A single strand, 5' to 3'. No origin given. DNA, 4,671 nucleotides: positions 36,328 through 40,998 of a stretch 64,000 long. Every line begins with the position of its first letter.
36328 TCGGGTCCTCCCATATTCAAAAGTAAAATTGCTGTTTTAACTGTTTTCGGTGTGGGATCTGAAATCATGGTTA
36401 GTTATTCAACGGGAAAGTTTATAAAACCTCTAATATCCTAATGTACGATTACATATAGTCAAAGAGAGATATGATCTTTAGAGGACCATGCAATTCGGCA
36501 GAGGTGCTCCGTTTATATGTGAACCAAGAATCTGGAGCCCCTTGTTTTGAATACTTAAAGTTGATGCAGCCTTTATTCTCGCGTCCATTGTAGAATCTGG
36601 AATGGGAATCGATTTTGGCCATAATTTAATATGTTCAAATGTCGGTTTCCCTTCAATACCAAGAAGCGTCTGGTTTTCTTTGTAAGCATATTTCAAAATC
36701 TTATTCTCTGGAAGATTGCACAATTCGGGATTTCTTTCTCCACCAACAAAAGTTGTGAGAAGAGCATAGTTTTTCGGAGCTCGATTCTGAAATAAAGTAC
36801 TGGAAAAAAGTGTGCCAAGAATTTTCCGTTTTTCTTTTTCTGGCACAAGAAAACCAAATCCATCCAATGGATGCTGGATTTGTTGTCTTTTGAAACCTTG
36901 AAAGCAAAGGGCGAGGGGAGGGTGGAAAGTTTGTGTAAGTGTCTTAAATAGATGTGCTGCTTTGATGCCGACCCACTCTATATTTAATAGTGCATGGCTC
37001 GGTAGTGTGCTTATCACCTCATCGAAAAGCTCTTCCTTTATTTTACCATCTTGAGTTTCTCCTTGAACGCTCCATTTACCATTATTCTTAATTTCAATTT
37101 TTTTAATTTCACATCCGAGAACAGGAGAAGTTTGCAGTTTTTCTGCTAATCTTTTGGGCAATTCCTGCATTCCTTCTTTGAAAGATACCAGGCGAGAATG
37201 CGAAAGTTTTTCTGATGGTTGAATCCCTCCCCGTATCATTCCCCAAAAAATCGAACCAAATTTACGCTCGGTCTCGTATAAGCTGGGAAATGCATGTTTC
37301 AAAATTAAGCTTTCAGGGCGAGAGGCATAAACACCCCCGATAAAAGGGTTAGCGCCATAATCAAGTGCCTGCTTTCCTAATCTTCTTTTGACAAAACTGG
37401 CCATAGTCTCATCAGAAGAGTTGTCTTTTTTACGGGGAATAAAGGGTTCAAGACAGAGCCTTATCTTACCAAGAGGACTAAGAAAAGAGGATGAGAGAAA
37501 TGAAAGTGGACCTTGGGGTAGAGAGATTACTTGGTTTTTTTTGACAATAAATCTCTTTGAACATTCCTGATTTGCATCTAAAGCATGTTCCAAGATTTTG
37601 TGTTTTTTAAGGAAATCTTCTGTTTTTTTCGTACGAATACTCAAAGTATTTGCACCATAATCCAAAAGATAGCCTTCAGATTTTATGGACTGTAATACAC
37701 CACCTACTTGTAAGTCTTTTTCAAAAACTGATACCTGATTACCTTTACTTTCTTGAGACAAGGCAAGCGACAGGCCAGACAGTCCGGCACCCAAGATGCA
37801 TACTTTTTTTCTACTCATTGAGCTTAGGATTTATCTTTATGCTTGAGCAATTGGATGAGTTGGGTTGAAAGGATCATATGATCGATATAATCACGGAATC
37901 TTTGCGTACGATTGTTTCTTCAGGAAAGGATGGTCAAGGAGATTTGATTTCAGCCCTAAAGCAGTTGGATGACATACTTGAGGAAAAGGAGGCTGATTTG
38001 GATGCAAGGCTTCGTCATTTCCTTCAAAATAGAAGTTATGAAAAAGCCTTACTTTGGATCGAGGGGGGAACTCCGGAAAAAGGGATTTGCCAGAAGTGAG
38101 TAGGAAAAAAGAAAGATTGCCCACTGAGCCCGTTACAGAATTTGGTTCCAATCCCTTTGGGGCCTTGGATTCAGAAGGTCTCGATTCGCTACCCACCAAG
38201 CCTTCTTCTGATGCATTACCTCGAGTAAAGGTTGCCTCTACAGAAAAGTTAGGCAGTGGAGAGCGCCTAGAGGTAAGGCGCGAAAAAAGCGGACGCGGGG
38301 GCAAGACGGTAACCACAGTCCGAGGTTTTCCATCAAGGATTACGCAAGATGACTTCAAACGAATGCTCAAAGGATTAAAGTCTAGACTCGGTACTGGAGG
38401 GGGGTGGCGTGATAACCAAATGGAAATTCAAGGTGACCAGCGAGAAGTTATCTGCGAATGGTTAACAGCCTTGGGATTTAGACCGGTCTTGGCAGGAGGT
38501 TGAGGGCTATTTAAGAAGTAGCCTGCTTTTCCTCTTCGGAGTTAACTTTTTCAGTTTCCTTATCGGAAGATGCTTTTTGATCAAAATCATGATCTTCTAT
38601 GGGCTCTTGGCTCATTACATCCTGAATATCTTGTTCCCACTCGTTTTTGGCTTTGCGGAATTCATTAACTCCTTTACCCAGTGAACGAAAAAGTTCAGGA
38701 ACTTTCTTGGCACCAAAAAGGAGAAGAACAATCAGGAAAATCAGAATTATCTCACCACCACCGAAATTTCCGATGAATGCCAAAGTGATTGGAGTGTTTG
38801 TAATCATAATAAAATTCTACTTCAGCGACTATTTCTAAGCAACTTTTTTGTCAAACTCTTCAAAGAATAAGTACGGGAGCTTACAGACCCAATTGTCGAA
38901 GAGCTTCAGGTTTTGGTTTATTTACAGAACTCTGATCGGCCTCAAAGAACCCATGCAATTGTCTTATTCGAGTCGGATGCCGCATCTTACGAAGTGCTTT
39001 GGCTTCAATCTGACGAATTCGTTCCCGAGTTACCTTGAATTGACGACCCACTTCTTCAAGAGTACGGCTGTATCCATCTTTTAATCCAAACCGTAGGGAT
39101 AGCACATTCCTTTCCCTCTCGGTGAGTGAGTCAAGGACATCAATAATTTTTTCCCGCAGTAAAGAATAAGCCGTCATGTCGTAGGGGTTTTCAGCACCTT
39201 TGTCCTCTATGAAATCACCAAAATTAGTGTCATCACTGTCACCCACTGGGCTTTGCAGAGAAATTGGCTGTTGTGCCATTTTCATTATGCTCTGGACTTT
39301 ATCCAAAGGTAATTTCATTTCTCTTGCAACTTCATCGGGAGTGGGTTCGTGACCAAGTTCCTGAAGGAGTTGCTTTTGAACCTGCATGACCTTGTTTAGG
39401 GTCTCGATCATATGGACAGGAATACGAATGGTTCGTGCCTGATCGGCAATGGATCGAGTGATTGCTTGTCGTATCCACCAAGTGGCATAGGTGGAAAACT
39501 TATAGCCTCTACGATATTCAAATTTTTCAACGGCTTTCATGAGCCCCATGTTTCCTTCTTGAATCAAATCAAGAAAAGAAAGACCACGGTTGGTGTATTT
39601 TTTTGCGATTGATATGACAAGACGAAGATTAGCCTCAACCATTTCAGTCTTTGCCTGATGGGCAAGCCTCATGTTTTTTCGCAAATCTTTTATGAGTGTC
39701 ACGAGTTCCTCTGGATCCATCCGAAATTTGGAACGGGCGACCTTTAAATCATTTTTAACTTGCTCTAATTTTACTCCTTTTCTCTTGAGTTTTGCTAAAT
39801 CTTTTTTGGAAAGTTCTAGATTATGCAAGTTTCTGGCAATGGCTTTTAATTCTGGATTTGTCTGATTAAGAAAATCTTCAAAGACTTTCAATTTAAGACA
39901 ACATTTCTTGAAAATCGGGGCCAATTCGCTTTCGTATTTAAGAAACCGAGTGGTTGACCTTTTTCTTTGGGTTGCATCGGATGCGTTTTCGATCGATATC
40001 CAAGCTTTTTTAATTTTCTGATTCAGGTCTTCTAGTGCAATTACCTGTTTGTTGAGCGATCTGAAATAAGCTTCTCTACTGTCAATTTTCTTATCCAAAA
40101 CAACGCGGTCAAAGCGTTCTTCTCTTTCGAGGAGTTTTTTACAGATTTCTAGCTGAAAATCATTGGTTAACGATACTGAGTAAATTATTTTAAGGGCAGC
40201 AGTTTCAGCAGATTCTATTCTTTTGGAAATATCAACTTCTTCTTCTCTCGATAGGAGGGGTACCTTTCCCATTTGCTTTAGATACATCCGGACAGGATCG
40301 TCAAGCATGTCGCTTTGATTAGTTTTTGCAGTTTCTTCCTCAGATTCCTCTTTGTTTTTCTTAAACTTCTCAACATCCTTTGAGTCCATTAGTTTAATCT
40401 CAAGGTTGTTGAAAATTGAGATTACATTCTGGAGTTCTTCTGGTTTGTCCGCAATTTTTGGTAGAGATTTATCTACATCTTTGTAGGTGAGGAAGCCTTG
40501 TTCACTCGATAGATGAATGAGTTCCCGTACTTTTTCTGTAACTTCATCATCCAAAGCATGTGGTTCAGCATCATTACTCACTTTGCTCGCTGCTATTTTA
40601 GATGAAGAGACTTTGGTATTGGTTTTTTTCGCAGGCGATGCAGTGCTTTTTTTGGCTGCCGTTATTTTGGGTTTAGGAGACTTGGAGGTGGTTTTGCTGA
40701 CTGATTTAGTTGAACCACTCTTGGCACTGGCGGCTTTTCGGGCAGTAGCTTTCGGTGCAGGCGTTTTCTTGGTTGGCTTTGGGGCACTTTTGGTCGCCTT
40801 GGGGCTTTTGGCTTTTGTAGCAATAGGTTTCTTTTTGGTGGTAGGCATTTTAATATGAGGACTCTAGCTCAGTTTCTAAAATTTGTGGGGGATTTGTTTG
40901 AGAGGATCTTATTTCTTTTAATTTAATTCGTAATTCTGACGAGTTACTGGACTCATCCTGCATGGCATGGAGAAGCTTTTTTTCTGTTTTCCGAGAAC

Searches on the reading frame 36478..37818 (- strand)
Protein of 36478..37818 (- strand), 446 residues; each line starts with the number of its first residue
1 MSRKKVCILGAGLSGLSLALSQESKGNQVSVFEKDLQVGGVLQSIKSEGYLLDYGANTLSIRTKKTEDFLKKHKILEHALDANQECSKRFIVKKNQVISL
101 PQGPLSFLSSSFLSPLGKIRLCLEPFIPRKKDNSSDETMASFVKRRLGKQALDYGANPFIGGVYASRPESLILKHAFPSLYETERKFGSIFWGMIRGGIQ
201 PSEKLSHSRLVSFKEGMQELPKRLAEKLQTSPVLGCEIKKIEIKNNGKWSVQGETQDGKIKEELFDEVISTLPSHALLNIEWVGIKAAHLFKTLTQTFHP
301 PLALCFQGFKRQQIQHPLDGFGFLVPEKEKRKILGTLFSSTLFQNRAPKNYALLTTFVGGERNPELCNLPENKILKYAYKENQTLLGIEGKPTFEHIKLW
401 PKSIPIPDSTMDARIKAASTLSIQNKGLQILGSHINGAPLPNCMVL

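Call 4: search_protein_families(library=pfam, proteins=[window:36478-37818:-])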
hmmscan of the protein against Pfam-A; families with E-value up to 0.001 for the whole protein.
window:36478-37818:- (446 aa): 3 families
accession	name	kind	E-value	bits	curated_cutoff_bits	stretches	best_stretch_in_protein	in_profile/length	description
PF01593.30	Amino_oxidase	-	5e-38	132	19.8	1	13-405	1-386/443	Flavin containing amine oxidoreductase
PF13450.12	NAD_binding_8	-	1.4e-10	41.7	21.9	1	8-71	1-66/68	NAD(P)-binding Rossmann-like domain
PF01266.30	DAO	-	0.00043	20.4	27.9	0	5-39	1-35/353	FAD dependent oxidoreductase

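Call 5: search_protein_families(library=ncbifam, proteins=[window:36478-37818:-])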
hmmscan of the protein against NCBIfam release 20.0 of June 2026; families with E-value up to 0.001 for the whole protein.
window:36478-37818:- (446 aa): 26 families (the best 25 are shown)
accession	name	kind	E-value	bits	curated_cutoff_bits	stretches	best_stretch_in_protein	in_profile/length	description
TIGR00562.1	proto_IX_ox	equivalog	1.8e-63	214.8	97.85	1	3-444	2-454/470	protoporphyrinogen oxidase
NF008845.0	PRK11883.1-5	equivalog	9.7e-55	185.7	560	1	2-444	3-451/468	protoporphyrinogen oxidase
NF008841.0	PRK11883.1-1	equivalog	9.3e-27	94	517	1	2-444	2-437/453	protoporphyrinogen oxidase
NF009081.0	PRK12416.1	equivalog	1.4e-24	86.9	702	1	4-405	2-407/466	protoporphyrinogen oxidase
NF008843.0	PRK11883.1-3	equivalog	4.3e-19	68.9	406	1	4-351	2-329/424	protoporphyrinogen oxidase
NF005560.0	PRK07233.1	equivalog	3.5e-13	49.2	252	1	5-278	2-257/435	hypothetical protein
NF005548.0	PRK07208.1-4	equivalog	1.3e-12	47.1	389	1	2-83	2-82/488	hypothetical protein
NF005547.0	PRK07208.1-3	equivalog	9.1e-11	41.1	380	1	3-279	4-266/465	hypothetical protein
TIGR02734.1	crtI_fam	subfamily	2.9e-09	36.1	238.1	1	6-56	1-51/504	phytoene desaturase family protein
TIGR02733.1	desat_CrtD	equivalog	3.8e-08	32.4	549.7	1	4-57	2-55/492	C-3',4' desaturase CrtD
NF042421.1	hydcarot_desat_CrtD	equivalog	5e-08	31.8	500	1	4-60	2-58/487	1-hydroxycarotenoid 3,4-desaturase CrtD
NF053546.1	violacein_VioA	equivalog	1.5e-07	31.1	600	1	5-62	1-63/411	flavin-dependent violacein biosynthesis tryptophan-2 monooxygenase VioA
NF045637.1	carotdesatCrtDProt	equivalog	4.6e-07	28.7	580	1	6-80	1-75/485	1-hydroxycarotenoid 3,4-desaturase CrtD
TIGR03467.1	HpnE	equivalog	4.8e-07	29.4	283.05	1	6-75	1-72/430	hydroxysqualene dehydroxylase HpnE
NF058655.1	CrtID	equivalog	6.1e-07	28.6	640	1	6-56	1-51/478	bifunctional phytoene desaturase/3,4-desaturase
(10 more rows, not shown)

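Call 11: search_solved_structures(query=window:36478-37818:-)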
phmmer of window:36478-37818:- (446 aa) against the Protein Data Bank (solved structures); distinct sequences matched with E-value up to 0.001: 12.
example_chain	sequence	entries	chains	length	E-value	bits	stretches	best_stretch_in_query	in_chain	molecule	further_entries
1sez_A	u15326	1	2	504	3.1e-66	227.1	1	2-439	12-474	Protoporphyrinogen oxidase, mitochondrial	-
2ivd_A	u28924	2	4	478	1.3e-44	155.9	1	5-444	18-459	PROTOPORPHYRINOGEN OXIDASE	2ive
3i6d_A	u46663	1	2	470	4.3e-35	124.5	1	3-444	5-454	Protoporphyrinogen oxidase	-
4ivm_B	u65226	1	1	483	3.3e-20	75.4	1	5-443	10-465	Protoporphyrinogen oxidase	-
4ivo_B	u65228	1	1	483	3.4e-20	75.4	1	5-443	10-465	Protoporphyrinogen oxidase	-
3nks_A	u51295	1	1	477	3.5e-20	75.4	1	5-443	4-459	Protoporphyrinogen oxidase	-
3lov_A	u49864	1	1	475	6.9e-14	54.6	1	1-444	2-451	Protoporphyrinogen oxidase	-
4rep_A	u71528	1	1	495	2e-05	26.8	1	4-60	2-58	Gamma-carotene desaturase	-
4zcc_A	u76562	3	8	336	9.2e-05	24.6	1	6-74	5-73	Renalase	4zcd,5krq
3kkj_A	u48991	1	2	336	0.00016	23.8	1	6-74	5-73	Amine oxidase, flavin-containing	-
4e0v_A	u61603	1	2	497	0.00055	22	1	3-81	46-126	L-amino-acid oxidase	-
5ts5_A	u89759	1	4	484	0.00056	22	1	3-85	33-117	Amine oxidase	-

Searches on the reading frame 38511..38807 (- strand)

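Call 4: search_protein_families(library=pfam, proteins=[window:38511-38807:-])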
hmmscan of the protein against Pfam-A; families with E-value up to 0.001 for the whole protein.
window:38511-38807:- (98 aa): 1 family
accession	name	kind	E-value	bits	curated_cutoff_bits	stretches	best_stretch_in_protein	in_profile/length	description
PF02416.21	TatA_B_E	-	5.6e-15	54.8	21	1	16-62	2-48/53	mttA/Hcf106 family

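Call 5: search_protein_families(library=ncbifam, proteins=[window:38511-38807:-])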
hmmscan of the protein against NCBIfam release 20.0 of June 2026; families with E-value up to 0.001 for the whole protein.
window:38511-38807:- (98 aa): 19 families
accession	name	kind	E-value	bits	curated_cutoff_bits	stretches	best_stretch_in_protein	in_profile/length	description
TIGR01411.1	tatAE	subfamily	4.1e-17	61.5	53.9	1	15-59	2-46/47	twin-arginine translocase TatA/TatE family subunit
NF011429.0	PRK14857.1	equivalog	1.1e-15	57.9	77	1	16-94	7-88/91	TatA/E family twin arginine-targeting protein translocase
NF011430.0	PRK14861.1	subfamily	8.8e-15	53.9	62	1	13-66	3-56/61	twin arginine translocase protein A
NF001854.0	PRK00575.1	equivalog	8e-11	42.5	72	1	12-94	1-82/94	Sec-independent protein translocase subunit TatA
NF047942.1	TatA_Rickett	exception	2e-09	36.9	90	1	19-52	7-40/45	twin-arginine translocase TatA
NF002922.0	PRK03554.1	equivalog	3.4e-08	33.9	125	1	20-94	9-77/89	Sec-independent protein translocase subunit TatA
NF001940.0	PRK00720.1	equivalog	6.5e-08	32.6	83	1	21-86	10-73/78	twin-arginine translocase TatA/TatE family subunit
NF001681.0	PRK00442.1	equivalog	1e-07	32.6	102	1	19-89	8-79/92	twin-arginine translocase TatA/TatE family subunit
NF002500.0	PRK01833.1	equivalog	1.3e-07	31.8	115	1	20-86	9-72/74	Sec-independent protein translocase subunit TatA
NF003396.0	PRK04598.1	equivalog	2.8e-07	30.9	121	1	20-94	9-76/81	Sec-independent protein translocase subunit TatA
NF002813.0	PRK02958.1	equivalog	3.8e-07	30.2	83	1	21-90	10-67/73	Sec-independent protein translocase subunit TatA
TIGR01410.1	tatB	equivalog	4.2e-07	30.4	56.5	1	14-75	2-63/80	Sec-independent protein translocase protein TatB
NF002377.0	PRK01371.1-4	equivalog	7.5e-07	29.5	96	1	14-74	3-62/119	sec-independent translocase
NF002402.0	PRK01470.1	equivalog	1e-06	28.2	71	1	20-56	8-44/53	twin arginine translocase protein A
NF003393.0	PRK04561.1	equivalog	3.3e-05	23.7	104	1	21-64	10-53/75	twin arginine translocase protein A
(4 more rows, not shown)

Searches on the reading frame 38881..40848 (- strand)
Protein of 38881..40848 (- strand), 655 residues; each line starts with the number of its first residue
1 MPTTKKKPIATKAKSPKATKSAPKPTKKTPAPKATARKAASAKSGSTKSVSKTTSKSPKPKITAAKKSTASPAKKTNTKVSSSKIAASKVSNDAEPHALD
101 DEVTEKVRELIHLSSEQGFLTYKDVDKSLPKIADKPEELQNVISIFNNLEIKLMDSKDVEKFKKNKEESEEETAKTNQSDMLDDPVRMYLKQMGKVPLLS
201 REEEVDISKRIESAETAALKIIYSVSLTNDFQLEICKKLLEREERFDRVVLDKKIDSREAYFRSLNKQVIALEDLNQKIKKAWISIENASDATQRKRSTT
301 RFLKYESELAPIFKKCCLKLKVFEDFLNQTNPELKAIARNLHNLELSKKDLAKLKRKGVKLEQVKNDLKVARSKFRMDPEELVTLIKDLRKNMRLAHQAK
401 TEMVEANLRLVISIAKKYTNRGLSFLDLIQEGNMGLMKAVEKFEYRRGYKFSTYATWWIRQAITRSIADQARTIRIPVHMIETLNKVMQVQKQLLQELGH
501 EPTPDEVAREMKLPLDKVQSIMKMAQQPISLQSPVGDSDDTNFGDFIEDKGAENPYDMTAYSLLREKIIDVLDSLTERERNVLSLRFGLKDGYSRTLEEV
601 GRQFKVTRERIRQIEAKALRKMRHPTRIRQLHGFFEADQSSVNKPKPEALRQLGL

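Call 4: search_protein_families(library=pfam, proteins=[window:38881-40848:-])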
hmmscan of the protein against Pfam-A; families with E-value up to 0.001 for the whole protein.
window:38881-40848:- (655 aa): 5 families
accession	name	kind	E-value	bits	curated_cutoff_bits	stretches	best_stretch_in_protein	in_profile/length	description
PF04539.22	Sigma70_r3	-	1.1e-27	96.4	25.3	1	482-558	1-77/78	Sigma-70 region 3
PF04542.20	Sigma70_r2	-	4.8e-24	84.4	24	1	403-473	1-71/71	Sigma-70 region 2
PF04545.22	Sigma70_r4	-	3.3e-20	71.8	24.1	1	571-624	1-50/50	Sigma-70, region 4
PF00140.25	Sigma70_r1_2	-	3.6e-14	52.9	22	1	184-212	1-29/34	Sigma-70 factor, region 1.2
PF03979.19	Sigma70_r1_1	-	7.1e-11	42.4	22.5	1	104-172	4-77/81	Sigma-70 factor, region 1.1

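Call 5: search_protein_families(library=ncbifam, proteins=[window:38881-40848:-])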
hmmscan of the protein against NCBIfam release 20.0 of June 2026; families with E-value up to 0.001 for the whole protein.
window:38881-40848:- (655 aa): 48 families (the best 25 are shown)
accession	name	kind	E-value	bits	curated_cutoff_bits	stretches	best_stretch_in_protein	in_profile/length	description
NF004208.0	PRK05658.1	equivalog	3.5e-175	584.6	555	2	264-636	263-630/631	RNA polymerase sigma factor RpoD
NF004562.0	PRK05901.1-4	equivalog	2.4e-162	541.3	779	1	92-636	8-554/571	RNA polymerase sigma factor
NF006666.0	PRK09210.1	equivalog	2.7e-144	481.1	572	2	333-636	71-370/370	RNA polymerase sigma factor RpoD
NF004561.0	PRK05901.1-3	equivalog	3.7e-129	432.3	582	2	388-635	289-536/537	RNA polymerase sigma factor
NF004560.0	PRK05901.1-1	equivalog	8.6e-122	407.8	711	2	386-632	266-512/516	RNA polymerase sigma factor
TIGR02393.1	RpoD_Cterm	equivalog_domain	1.5e-115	384.8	354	1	399-635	1-237/238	RNA polymerase sigma factor RpoD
NF041931.2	MzaA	equivalog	1.6e-113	381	800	1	97-638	229-717/726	MZA anti-phage system associated sigma-70 family RNA polymerase sigma factor MzaA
NF005643.0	PRK07406.1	equivalog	1.8e-110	369.7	500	2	342-633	106-394/397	RNA polymerase sigma factor RpoD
NF005920.0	PRK07921.1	subfamily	8.8e-104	347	464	2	387-633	79-325/328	RNA polymerase sigma factor SigB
TIGR02997.1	Sig70-cyanoRpoD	subfamily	1.2e-102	343.3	384.5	2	381-623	57-298/298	RNA polymerase sigma factor, RpoD/SigA family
NF005785.0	PRK07598.1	equivalog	5.1e-94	315.4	554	2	355-637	135-413/415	RNA polymerase sigma factor SigC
NF004615.0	PRK05949.1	subfamily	1.9e-89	299.8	530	2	384-624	77-316/327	RNA polymerase sigma factor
TIGR02394.1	rpoS_proteo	equivalog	4.1e-89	298.9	378.7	1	390-626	38-274/285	RNA polymerase sigma factor RpoS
NF005642.0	PRK07405.1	subfamily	4.4e-89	298.8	524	2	352-624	33-307/318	RNA polymerase sigma factor SigD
NF004565.0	PRK05901.2-3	equivalog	8.4e-89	298.7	484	1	378-636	233-500/501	RNA polymerase sigma factor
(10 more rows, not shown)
